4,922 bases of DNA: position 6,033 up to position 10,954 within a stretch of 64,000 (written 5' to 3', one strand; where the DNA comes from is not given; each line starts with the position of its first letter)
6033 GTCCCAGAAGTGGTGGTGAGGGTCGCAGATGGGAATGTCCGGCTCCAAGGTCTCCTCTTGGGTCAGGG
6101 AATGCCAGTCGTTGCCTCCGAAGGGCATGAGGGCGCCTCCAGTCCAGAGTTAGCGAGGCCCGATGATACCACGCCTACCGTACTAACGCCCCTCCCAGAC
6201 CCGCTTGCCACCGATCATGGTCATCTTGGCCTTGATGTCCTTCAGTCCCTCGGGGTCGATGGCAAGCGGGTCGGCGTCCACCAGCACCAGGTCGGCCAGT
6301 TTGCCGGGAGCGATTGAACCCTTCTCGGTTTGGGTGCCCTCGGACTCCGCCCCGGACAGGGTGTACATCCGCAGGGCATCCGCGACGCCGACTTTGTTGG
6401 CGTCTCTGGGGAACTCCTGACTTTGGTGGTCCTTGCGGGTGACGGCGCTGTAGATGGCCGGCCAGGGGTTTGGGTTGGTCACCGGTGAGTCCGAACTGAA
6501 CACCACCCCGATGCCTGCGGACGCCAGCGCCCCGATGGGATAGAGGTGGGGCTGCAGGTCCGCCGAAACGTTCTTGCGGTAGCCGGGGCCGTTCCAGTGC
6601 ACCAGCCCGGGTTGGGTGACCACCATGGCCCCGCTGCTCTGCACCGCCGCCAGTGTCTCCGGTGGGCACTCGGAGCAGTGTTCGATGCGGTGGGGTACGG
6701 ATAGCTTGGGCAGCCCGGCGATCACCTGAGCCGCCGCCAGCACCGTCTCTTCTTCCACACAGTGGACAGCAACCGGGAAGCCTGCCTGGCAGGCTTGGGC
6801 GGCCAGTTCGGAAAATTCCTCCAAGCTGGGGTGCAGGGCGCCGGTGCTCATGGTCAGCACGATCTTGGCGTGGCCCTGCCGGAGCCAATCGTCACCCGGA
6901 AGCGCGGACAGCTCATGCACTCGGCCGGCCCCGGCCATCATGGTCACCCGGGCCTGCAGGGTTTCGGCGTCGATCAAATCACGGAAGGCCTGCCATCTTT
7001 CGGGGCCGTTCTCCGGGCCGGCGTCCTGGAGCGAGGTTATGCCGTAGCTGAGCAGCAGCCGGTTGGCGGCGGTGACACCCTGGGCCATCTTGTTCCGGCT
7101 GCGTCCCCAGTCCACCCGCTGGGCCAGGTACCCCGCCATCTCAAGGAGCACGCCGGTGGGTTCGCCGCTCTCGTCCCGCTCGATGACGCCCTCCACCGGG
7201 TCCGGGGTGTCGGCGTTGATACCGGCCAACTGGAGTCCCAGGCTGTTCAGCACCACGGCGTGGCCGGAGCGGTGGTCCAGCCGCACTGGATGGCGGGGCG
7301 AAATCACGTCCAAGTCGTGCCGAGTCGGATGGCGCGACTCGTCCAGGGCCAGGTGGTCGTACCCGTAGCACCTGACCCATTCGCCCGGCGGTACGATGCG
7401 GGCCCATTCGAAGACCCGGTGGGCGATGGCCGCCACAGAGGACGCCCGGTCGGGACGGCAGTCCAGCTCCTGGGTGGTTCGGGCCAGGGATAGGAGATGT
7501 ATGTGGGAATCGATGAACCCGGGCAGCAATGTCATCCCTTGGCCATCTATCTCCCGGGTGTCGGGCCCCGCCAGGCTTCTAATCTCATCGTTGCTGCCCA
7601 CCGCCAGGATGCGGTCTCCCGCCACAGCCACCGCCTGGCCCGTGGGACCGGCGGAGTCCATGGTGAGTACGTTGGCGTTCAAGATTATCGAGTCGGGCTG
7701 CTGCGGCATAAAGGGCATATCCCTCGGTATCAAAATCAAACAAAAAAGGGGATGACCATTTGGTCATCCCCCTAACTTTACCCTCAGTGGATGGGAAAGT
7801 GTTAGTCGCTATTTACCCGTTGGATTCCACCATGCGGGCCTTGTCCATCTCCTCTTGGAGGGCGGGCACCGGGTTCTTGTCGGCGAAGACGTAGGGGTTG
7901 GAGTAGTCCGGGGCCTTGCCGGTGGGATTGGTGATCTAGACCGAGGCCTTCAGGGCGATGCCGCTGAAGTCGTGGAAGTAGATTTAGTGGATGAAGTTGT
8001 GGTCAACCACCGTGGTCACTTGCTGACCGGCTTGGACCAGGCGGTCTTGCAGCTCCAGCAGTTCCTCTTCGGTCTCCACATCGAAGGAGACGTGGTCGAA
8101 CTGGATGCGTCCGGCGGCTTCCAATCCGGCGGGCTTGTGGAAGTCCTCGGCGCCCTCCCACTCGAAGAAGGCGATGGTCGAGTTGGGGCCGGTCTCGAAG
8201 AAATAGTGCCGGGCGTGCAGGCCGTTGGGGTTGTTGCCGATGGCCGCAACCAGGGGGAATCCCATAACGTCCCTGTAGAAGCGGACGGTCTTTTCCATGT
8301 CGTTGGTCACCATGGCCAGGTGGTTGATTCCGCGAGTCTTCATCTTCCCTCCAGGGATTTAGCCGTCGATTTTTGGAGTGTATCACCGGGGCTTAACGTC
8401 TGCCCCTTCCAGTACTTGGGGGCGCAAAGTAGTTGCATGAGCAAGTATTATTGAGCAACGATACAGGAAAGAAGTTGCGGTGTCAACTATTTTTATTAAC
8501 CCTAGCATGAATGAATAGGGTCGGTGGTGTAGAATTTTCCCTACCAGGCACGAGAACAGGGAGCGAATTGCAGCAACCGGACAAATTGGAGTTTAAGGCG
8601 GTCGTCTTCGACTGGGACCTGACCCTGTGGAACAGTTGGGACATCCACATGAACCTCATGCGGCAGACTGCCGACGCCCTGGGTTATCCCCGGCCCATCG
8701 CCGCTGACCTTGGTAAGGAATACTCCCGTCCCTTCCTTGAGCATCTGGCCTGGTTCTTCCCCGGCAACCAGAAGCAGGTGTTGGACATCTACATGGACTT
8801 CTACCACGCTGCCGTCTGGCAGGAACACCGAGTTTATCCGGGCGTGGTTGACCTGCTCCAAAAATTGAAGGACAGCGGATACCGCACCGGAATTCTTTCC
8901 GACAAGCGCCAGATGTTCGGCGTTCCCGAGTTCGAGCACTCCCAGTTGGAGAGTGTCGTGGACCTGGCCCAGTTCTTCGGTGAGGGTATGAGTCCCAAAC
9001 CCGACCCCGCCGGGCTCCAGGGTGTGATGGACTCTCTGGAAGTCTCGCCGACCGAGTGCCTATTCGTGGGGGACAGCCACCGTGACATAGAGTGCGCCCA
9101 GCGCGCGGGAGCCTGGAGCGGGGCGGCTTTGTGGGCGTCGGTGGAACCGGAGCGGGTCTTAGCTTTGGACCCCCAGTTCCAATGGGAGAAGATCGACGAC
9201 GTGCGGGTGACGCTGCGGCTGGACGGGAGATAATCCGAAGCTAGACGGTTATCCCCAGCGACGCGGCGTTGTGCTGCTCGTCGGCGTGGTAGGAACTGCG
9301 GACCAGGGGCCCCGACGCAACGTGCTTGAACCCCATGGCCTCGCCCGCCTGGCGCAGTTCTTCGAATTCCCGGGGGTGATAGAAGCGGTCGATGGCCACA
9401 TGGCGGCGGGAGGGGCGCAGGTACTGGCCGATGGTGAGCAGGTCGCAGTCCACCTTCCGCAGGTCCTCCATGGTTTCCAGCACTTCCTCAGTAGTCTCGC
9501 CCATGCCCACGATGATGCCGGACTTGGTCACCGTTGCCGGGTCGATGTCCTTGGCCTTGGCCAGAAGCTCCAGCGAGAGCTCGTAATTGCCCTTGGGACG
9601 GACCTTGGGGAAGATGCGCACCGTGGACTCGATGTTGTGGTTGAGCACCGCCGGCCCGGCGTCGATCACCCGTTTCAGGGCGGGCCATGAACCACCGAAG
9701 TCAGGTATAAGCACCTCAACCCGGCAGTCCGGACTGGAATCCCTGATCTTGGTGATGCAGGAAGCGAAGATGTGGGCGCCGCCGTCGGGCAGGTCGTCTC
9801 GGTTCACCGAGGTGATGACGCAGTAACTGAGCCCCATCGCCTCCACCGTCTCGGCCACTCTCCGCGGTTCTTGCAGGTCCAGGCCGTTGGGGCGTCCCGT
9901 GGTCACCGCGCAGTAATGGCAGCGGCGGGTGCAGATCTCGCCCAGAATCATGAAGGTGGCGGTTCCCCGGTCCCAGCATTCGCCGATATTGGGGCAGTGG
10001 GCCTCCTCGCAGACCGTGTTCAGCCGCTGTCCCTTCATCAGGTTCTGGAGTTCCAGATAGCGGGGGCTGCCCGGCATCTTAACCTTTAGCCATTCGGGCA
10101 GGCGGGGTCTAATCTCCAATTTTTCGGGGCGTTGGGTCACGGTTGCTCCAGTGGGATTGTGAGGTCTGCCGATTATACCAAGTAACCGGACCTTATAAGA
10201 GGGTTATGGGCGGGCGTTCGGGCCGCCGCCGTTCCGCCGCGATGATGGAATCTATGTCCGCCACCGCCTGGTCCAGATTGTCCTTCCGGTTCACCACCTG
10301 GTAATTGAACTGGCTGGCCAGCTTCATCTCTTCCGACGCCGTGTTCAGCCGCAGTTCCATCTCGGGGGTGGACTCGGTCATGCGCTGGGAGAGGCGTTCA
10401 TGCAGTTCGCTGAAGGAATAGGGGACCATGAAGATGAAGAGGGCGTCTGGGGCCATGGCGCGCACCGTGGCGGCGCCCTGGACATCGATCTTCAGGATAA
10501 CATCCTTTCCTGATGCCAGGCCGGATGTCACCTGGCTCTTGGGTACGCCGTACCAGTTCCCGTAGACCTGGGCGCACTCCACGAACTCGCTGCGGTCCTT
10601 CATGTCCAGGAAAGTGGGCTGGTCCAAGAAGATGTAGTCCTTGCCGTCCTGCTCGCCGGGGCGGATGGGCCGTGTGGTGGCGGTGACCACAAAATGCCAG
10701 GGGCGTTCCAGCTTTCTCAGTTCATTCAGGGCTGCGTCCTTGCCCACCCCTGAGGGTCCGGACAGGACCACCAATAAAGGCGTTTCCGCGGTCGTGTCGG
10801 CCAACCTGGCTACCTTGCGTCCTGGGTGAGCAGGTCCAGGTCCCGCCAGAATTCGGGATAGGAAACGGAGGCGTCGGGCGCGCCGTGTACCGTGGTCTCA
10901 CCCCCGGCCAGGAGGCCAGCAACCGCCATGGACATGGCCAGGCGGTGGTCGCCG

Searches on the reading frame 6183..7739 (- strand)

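Call 22: search_protein_families(library=pfam, proteins=[window:6183-7739:-], max_evalue=0.00001)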
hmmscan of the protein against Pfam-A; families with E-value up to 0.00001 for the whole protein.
window:6183-7739:- (518 aa): 2 families
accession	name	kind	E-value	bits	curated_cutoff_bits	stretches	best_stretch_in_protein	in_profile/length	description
PF07969.17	Amidohydro_3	-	3.7e-88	297.5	29.7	1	62-514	1-471/472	Amidohydrolase family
PF01979.26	Amidohydro_1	-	1.7e-20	74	25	1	283-514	109-345/345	Amidohydrolase family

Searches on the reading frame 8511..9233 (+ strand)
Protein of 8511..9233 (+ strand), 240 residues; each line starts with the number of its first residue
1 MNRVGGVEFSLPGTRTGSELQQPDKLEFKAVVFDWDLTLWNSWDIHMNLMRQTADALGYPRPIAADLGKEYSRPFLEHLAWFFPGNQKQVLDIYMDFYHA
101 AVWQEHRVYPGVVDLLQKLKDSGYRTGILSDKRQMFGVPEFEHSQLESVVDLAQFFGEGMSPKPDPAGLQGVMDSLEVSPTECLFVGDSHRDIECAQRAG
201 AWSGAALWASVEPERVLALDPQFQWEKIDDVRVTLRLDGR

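Call 22: search_protein_families(library=pfam, proteins=[window:8511-9233:+], max_evalue=0.00001)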
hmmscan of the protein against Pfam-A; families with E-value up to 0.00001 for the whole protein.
window:8511-9233:+ (240 aa): 4 families
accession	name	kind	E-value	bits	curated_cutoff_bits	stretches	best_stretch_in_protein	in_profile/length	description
PF13419.12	HAD_2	-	5.1e-27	95.6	23.8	1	31-201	1-173/178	Haloacid dehalogenase-like hydrolase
PF00702.32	Hydrolase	-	9.9e-21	75.4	26.4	1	28-200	1-191/191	haloacid dehalogenase-like hydrolase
PF12710.13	HAD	-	1.1e-09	39.4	27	1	31-197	1-189/189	haloacid dehalogenase-like hydrolase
PF13242.12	Hydrolase_like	-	9.6e-07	29.1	22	1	163-201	4-43/75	HAD-hyrolase-like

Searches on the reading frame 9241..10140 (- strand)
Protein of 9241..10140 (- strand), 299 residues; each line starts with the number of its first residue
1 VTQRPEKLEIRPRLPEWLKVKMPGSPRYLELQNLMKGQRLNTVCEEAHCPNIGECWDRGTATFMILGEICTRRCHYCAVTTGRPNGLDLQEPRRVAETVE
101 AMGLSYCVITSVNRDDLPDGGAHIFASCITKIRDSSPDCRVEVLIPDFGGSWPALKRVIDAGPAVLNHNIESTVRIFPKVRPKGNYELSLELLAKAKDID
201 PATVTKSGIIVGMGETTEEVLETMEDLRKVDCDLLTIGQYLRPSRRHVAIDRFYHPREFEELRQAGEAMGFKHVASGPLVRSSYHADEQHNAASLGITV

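Call 22: search_protein_families(library=pfam, proteins=[window:9241-10140:-], max_evalue=0.00001)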
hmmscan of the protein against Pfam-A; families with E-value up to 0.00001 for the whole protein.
window:9241-10140:- (299 aa): 2 families
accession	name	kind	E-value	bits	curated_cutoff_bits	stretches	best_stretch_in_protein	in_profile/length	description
PF04055.27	Radical_SAM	-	2.1e-21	77.2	29.5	1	64-227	1-166/166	Radical SAM superfamily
PF16881.10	LIAS_N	-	1.8e-08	35.2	27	1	7-49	55-96/96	N-terminal domain of lipoyl synthase of Radical_SAM family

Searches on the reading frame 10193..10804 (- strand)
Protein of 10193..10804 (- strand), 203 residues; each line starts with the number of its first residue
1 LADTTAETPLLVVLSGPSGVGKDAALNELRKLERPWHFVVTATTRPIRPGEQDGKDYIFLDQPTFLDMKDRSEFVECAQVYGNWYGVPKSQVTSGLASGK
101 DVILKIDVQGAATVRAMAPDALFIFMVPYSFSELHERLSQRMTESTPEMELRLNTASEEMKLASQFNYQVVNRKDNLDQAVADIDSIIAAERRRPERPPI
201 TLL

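Call 22: search_protein_families(library=pfam, proteins=[window:10193-10804:-], max_evalue=0.00001)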
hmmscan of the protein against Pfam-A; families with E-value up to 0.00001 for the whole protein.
window:10193-10804:- (203 aa): 1 family
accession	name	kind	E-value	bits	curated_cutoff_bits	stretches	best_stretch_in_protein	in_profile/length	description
PF00625.27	Guanylate_kin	-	1.1e-35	123.5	25.2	1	11-190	4-181/182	Guanylate kinase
